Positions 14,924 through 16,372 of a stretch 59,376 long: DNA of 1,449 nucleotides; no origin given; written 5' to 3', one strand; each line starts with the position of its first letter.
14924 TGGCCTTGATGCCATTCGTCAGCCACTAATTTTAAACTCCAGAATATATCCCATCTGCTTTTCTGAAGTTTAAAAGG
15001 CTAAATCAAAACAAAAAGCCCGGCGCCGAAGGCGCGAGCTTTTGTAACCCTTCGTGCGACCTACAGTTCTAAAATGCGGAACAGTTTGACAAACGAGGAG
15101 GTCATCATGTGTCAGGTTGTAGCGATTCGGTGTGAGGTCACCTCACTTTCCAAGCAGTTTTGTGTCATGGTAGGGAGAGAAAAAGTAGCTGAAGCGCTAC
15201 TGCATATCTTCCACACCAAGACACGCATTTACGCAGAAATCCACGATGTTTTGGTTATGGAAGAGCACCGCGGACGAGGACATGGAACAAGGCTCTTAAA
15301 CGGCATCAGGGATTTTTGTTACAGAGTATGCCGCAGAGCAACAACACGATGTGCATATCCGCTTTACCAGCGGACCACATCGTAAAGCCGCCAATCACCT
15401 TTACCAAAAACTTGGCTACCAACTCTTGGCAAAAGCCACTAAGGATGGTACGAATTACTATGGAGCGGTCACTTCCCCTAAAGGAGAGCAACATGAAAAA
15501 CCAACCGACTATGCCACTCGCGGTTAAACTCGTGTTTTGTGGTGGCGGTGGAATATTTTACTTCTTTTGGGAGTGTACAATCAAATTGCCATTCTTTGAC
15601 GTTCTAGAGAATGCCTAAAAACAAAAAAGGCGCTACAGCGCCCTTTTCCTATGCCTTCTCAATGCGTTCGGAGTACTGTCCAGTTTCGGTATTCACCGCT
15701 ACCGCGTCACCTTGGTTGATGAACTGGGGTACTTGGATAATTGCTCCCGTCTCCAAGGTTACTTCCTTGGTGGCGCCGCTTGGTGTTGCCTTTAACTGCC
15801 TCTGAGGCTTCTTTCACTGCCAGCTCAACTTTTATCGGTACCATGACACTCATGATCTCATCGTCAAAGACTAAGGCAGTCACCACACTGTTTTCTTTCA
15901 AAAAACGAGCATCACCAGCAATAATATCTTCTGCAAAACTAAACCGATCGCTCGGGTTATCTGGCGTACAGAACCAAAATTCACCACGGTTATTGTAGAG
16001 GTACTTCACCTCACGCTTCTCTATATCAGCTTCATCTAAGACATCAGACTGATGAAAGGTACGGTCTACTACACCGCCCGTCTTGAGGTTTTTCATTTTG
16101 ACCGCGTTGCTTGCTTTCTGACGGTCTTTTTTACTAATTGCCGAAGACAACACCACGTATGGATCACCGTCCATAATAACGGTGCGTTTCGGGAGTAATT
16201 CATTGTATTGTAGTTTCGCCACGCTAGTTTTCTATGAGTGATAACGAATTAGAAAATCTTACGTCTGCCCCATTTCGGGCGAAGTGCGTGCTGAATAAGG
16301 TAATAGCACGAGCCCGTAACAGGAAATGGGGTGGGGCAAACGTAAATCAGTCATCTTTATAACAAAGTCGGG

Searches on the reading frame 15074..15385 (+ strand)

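Call 13: search_protein_families(library=pfam, proteins=[window:15074-15385:+])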
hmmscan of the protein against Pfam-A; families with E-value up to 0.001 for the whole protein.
window:15074-15385:+ (103 aa): 2 families
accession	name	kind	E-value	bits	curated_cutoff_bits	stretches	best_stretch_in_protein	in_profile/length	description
PF00583.31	Acetyltransf_1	-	2e-06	28.5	20.7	1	38-88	45-95/116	Acetyltransferase (GNAT) family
PF13508.13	Acetyltransf_7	-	7.6e-06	26.7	27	1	30-100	6-79/84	Acetyltransferase (GNAT) domain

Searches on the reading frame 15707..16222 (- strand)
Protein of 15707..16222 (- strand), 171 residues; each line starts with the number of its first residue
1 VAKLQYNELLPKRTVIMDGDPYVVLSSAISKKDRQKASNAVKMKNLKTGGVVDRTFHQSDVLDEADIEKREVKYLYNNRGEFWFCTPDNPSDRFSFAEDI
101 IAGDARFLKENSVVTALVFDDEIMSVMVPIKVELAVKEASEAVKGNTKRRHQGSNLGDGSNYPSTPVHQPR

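Call 13: search_protein_families(library=pfam, proteins=[window:15707-16222:-])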
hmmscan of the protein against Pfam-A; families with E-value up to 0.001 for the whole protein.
window:15707-16222:- (171 aa): 2 families
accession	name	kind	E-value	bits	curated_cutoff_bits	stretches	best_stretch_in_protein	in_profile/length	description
PF08207.18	EFP_N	-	4.3e-11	43.1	23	1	8-60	4-56/58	Elongation factor P (EF-P) KOW-like domain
PF01132.26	EFP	-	3.6e-05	24.1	27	1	70-123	1-53/54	Elongation factor P (EF-P) OB domain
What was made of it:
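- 15707..16222 (-): efp, with a frameshifted C-terminus. It is divergent from copy A. Pfam EFP_N and EFP (call 13).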
